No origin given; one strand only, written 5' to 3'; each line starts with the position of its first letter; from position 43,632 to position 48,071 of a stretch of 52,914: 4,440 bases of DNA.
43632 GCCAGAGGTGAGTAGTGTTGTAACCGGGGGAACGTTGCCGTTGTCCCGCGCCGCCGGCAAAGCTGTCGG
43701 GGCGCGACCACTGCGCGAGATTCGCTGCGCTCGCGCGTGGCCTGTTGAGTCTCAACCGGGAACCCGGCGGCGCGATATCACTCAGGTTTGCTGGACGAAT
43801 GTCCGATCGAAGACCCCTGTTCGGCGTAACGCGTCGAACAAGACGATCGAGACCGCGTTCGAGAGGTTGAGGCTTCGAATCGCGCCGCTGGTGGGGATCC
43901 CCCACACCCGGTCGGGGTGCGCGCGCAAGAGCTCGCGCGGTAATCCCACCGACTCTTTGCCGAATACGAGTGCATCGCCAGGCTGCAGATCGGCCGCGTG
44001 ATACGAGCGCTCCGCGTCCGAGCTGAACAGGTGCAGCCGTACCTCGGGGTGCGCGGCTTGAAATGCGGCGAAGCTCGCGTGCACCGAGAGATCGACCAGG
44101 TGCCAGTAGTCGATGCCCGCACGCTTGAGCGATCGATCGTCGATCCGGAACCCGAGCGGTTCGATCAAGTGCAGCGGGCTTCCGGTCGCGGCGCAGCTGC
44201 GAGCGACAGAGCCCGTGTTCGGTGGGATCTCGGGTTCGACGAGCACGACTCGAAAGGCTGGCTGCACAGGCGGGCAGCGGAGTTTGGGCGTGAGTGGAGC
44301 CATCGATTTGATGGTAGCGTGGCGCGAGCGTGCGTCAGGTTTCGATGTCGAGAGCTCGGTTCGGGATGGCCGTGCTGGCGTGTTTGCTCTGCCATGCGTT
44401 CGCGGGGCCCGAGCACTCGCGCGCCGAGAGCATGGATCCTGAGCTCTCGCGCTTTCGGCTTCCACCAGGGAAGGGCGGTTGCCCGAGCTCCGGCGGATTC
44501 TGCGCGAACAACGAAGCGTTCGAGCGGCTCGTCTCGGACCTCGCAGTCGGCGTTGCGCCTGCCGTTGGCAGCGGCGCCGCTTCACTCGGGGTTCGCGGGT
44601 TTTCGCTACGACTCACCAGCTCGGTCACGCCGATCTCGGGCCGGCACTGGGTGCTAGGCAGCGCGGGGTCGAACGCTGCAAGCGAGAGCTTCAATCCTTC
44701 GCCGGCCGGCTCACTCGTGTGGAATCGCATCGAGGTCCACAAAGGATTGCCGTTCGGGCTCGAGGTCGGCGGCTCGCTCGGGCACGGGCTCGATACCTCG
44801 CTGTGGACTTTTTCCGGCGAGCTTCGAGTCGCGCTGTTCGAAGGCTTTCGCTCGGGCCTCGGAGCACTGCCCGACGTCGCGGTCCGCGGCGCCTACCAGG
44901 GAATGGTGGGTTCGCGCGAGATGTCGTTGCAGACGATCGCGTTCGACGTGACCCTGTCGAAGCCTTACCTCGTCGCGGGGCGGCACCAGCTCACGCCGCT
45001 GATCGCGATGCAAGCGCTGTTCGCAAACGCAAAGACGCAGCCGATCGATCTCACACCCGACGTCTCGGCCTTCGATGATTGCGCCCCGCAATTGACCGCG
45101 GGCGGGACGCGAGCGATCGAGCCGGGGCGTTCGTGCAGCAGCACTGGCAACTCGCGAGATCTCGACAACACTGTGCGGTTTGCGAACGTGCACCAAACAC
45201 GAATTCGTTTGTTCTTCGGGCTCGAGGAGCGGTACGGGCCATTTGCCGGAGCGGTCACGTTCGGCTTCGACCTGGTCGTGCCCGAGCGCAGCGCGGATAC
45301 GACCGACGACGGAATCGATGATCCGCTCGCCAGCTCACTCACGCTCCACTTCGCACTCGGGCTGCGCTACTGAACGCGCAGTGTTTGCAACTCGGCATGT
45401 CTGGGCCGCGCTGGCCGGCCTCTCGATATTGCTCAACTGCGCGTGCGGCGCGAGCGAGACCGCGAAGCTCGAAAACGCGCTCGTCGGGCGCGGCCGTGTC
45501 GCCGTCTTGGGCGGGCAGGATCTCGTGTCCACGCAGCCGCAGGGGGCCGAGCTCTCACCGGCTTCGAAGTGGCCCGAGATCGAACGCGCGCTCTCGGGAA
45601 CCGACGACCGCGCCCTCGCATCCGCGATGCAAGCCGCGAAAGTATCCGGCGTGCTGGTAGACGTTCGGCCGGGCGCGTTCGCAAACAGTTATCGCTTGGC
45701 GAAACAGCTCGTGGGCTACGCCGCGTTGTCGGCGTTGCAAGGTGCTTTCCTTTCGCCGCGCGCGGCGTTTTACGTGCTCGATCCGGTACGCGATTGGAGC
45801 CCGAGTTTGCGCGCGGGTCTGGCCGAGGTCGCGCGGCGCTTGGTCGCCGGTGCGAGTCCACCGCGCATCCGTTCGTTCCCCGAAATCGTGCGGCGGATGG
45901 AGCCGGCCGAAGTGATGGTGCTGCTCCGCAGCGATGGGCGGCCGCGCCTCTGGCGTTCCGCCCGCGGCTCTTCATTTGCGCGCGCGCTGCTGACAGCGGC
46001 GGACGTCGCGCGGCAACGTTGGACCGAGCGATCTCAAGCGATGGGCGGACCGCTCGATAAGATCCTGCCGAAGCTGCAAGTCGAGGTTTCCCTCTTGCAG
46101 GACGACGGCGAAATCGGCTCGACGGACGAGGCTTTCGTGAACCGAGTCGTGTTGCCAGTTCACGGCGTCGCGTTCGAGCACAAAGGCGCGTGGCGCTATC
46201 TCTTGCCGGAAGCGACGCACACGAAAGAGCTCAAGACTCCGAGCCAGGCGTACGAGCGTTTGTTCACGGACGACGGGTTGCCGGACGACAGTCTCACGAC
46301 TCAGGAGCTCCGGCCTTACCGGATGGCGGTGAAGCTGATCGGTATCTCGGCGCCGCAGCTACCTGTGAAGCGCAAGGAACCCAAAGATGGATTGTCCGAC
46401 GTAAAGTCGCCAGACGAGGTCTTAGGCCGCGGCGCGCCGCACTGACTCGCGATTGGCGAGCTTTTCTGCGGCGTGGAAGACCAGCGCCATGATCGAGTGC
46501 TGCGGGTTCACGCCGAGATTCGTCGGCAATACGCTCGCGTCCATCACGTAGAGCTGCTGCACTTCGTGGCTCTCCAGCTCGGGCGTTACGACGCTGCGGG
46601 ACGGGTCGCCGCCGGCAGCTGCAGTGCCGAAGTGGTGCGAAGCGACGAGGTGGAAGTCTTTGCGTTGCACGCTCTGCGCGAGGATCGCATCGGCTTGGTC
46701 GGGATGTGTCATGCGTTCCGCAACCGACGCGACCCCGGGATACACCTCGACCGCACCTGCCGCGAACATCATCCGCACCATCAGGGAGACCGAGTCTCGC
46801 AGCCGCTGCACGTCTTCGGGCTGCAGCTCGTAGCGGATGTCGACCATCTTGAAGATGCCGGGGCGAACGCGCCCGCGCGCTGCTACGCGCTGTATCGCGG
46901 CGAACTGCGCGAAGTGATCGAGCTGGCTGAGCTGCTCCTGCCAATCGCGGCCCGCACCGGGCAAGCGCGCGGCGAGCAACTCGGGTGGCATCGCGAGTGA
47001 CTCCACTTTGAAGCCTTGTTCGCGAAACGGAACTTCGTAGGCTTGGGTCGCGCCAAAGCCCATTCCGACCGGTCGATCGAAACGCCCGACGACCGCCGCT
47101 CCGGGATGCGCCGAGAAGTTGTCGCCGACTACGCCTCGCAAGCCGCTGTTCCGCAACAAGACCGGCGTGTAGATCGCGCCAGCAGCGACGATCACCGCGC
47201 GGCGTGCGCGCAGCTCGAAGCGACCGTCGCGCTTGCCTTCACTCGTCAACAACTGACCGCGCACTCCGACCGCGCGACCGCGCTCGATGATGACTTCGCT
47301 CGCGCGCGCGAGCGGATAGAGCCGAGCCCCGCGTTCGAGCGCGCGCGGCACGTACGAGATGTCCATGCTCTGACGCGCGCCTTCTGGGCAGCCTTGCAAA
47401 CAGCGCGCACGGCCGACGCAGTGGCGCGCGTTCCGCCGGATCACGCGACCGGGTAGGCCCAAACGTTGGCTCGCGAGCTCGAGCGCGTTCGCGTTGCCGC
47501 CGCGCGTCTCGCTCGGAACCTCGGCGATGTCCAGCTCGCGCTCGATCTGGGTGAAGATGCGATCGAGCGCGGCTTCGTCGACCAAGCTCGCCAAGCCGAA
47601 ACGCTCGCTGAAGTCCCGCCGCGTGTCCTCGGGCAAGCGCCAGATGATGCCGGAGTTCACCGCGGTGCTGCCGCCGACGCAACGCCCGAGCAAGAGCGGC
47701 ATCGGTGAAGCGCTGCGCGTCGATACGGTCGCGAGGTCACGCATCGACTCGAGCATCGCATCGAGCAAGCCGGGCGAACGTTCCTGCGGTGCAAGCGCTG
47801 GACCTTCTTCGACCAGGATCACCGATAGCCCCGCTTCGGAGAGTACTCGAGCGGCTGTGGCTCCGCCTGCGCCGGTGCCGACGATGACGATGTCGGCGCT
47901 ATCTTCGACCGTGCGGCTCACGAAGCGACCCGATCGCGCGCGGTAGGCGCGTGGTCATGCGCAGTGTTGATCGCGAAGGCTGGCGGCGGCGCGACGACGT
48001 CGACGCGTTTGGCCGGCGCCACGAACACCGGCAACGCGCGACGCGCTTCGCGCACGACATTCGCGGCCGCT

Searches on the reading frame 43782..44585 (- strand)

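Call 55: search_protein_families(library=pfam, proteins=[window:43782-44585:-], max_evalue=0.001)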
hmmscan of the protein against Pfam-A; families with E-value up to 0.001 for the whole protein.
window:43782-44585:- (267 aa): 1 family
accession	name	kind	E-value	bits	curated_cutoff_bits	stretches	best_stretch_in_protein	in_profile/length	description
PF00588.24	SpoU_methylase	-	6.7e-30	104.5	29.7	1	111-250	2-142/142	SpoU rRNA Methylase family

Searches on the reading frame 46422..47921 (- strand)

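Call 55: search_protein_families(library=pfam, proteins=[window:46422-47921:-], max_evalue=0.001)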
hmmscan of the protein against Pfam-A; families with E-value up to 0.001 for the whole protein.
window:46422-47921:- (499 aa): 8 families
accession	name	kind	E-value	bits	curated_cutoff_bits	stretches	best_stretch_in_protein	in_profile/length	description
PF00732.25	GMC_oxred_N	-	7.6e-37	127.7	23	1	22-273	14-217/218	GMC oxidoreductase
PF05199.19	GMC_oxred_C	-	3.5e-22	79.9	24.6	1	359-480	19-138/139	GMC oxidoreductase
PF00890.30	FAD_binding_2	-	1.9e-10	41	20.4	1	10-57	1-49/414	FAD binding domain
PF01266.30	DAO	-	3.4e-07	30.5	27.9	1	10-255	1-209/353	FAD dependent oxidoreductase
PF01494.25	FAD_binding_3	-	7.7e-07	29.1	22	1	9-64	2-57/349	FAD binding domain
PF07992.20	Pyr_redox_2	-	0.0001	22.3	26.1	1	10-43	2-35/291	Pyridine nucleotide-disulphide oxidoreductase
PF13450.12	NAD_binding_8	-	0.00014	22.5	21.9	1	13-43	1-31/68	NAD(P)-binding Rossmann-like domain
PF01946.23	Thi4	-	0.00041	20.1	26.2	1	9-39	18-49/235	Thi4 family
